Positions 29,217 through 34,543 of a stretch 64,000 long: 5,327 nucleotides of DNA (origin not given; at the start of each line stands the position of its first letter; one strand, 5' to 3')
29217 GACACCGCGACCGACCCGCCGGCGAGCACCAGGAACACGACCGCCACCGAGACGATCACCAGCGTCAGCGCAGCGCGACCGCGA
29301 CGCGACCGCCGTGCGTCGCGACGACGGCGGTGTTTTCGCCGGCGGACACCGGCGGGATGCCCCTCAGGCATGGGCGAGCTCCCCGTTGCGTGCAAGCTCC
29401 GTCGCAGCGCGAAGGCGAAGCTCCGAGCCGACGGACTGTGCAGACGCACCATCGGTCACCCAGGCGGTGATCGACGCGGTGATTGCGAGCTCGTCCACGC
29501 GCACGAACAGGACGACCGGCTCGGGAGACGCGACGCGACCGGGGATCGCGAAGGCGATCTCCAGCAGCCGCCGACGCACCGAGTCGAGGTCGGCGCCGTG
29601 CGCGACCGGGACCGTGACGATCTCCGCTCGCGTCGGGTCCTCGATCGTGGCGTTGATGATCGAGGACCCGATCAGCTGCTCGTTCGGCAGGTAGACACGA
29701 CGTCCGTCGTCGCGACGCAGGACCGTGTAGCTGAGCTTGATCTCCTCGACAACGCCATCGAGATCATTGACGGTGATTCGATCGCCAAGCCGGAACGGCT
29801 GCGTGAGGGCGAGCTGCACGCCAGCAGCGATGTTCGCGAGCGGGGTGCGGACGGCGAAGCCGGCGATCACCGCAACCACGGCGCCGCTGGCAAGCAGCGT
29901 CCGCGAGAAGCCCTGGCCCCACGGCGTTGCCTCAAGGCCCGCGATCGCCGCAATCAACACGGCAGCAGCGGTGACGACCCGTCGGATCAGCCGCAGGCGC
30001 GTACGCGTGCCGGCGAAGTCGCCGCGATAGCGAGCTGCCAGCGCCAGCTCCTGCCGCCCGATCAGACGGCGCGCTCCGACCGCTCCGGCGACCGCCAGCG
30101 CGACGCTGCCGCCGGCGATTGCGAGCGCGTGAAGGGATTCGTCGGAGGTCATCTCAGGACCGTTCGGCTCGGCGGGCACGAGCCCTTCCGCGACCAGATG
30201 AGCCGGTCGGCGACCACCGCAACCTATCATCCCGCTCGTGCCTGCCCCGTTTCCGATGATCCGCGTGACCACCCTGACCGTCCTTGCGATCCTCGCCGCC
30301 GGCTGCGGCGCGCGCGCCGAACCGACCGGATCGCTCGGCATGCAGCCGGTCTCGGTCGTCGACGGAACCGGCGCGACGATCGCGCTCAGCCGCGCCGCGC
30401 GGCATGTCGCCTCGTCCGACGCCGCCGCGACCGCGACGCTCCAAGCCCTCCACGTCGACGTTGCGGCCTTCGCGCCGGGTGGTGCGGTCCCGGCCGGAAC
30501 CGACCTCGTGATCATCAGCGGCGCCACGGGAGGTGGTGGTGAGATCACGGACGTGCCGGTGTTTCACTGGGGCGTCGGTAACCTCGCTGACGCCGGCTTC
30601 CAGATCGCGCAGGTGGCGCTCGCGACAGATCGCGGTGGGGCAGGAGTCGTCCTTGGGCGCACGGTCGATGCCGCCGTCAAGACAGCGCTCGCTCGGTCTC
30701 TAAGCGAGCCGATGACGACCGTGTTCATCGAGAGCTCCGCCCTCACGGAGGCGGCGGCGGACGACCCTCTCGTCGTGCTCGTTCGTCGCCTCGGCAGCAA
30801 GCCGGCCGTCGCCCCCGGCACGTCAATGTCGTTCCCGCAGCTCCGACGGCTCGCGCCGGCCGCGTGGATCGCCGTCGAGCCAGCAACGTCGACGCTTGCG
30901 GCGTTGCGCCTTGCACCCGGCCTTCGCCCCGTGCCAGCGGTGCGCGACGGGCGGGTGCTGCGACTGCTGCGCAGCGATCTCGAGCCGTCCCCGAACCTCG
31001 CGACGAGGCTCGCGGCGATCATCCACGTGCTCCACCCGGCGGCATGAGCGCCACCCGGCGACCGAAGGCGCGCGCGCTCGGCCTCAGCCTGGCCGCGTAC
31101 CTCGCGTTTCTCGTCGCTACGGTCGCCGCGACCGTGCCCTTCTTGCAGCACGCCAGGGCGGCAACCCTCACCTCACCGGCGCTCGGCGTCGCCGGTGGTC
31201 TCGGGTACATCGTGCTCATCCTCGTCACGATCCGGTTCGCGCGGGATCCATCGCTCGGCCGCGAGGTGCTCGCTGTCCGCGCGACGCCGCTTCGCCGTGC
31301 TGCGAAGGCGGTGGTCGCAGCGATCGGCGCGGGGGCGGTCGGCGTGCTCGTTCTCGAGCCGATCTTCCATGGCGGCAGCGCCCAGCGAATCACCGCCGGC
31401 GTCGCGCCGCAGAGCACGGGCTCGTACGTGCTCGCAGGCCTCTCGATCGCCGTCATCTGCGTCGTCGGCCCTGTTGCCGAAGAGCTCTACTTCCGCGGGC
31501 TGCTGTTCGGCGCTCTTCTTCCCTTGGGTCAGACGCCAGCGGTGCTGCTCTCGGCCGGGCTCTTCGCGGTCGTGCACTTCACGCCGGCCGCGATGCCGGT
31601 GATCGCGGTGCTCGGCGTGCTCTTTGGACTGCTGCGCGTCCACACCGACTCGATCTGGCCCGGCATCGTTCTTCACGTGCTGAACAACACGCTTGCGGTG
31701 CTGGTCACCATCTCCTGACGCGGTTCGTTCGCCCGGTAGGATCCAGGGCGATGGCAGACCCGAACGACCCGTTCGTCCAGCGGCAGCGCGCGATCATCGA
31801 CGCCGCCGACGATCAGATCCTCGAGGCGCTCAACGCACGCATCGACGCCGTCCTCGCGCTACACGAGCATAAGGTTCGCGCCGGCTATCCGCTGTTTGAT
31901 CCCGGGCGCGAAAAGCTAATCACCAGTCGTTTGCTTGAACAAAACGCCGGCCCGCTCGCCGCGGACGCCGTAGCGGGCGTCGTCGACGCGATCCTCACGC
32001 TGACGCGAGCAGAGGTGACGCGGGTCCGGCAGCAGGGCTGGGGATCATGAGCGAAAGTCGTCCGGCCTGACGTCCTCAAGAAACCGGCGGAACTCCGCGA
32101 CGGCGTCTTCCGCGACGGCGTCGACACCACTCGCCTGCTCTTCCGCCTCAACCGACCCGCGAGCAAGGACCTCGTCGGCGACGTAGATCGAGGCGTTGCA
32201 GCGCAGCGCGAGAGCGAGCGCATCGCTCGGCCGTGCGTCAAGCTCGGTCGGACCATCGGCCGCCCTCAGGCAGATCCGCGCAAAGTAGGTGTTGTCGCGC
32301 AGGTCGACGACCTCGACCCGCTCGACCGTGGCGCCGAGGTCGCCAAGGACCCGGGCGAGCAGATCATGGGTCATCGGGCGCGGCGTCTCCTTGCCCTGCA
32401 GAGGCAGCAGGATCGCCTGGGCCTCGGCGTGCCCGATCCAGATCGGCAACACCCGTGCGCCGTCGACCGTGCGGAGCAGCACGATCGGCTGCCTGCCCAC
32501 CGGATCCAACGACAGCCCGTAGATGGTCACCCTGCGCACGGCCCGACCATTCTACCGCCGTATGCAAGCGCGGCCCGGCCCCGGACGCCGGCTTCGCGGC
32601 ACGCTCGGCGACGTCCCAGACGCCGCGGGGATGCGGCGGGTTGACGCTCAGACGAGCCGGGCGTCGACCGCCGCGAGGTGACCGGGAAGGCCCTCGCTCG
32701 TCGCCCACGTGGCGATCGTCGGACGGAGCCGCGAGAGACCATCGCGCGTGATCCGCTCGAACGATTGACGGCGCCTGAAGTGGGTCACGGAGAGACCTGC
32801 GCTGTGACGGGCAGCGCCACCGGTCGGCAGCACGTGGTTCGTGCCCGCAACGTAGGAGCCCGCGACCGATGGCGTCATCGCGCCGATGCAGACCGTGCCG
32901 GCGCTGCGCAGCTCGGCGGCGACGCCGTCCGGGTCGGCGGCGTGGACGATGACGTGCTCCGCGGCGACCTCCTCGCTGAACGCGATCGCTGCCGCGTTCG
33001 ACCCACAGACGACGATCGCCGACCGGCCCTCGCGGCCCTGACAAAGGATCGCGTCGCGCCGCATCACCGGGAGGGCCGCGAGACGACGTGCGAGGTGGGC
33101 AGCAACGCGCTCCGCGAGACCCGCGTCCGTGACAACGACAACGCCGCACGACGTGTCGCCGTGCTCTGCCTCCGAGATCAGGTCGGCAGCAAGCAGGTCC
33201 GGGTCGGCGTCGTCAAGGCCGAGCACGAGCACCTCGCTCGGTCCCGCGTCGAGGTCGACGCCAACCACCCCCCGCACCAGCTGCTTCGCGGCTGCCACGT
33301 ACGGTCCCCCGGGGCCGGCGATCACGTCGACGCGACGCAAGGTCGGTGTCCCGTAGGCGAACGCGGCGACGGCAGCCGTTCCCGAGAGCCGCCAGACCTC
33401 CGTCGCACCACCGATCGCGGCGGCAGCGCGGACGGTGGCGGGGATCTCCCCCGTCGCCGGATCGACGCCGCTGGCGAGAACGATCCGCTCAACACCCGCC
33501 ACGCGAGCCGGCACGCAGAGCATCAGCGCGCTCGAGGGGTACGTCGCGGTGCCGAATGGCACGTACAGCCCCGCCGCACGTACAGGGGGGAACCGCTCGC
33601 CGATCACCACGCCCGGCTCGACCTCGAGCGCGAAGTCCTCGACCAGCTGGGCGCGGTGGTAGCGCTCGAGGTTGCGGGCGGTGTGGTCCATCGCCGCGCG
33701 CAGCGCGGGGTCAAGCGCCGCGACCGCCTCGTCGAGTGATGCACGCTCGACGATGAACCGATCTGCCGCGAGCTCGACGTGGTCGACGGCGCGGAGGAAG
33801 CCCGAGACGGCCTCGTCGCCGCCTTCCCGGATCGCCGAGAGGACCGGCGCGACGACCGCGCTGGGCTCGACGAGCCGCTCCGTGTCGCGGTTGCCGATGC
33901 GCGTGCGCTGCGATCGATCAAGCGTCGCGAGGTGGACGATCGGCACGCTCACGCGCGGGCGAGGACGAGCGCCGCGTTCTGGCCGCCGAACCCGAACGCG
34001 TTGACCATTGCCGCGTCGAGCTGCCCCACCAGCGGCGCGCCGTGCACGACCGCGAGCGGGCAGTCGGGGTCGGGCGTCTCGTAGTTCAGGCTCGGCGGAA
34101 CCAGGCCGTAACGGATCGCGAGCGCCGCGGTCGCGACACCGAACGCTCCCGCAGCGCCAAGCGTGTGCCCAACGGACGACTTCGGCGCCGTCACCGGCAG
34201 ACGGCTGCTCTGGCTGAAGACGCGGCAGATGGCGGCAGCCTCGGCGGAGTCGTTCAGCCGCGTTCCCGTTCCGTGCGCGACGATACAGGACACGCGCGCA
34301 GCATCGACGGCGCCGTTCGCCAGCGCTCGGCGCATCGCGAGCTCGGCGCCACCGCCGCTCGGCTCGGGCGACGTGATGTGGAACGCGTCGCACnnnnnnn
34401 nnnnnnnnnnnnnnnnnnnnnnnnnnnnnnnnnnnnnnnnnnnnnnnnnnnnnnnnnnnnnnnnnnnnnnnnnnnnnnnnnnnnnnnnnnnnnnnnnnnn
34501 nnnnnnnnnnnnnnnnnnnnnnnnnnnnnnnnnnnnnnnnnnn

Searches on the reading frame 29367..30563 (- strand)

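Call 112: search_protein_families(library=pfam, proteins=[window:29367-30563:-], max_evalue=0.00001)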
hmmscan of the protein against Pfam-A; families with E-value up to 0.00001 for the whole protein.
window:29367-30563:- (399 aa): 1 family
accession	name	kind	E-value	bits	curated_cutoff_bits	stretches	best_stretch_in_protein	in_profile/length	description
PF00924.24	MS_channel_2nd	-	4.9e-18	65.5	20.2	1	241-306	2-67/68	Mechanosensitive ion channel, beta-domain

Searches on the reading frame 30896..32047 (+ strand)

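Call 54: search_protein_families(library=pfam, proteins=[window:30896-32047:+], max_evalue=0.001)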
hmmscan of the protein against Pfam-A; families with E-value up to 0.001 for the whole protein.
window:30896-32047:+ (384 aa): 1 family
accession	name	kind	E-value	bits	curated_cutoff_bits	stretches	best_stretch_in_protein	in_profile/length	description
PF01817.26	CM_2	-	8.6e-13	48.7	27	1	298-372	2-77/80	Chorismate mutase type II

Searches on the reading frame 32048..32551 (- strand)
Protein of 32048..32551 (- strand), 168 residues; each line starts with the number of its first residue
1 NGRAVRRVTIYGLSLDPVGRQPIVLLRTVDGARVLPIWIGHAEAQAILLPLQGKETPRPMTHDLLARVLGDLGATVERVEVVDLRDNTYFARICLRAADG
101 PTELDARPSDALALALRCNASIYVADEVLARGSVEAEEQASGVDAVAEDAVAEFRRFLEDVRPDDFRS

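Call 112: search_protein_families(library=pfam, proteins=[window:32048-32551:-], max_evalue=0.00001)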
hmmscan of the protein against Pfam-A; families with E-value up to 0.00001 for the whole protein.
window:32048-32551:- (168 aa): 1 family
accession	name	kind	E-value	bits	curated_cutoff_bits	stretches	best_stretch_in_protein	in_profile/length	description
PF02577.19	BFN_dom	-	7.2e-41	139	27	1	24-135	1-110/112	Bifunctional nuclease domain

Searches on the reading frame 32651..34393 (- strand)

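Call 54: search_protein_families(library=pfam, proteins=[window:32651-34393:-], max_evalue=0.001)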
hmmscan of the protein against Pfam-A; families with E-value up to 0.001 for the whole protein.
window:32651-34393:- (581 aa): 1 family
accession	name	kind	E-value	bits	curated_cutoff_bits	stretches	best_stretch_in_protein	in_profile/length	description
PF00815.25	Histidinol_dh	-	6.8e-121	404.5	27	1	174-580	8-411/411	Histidinol dehydrogenase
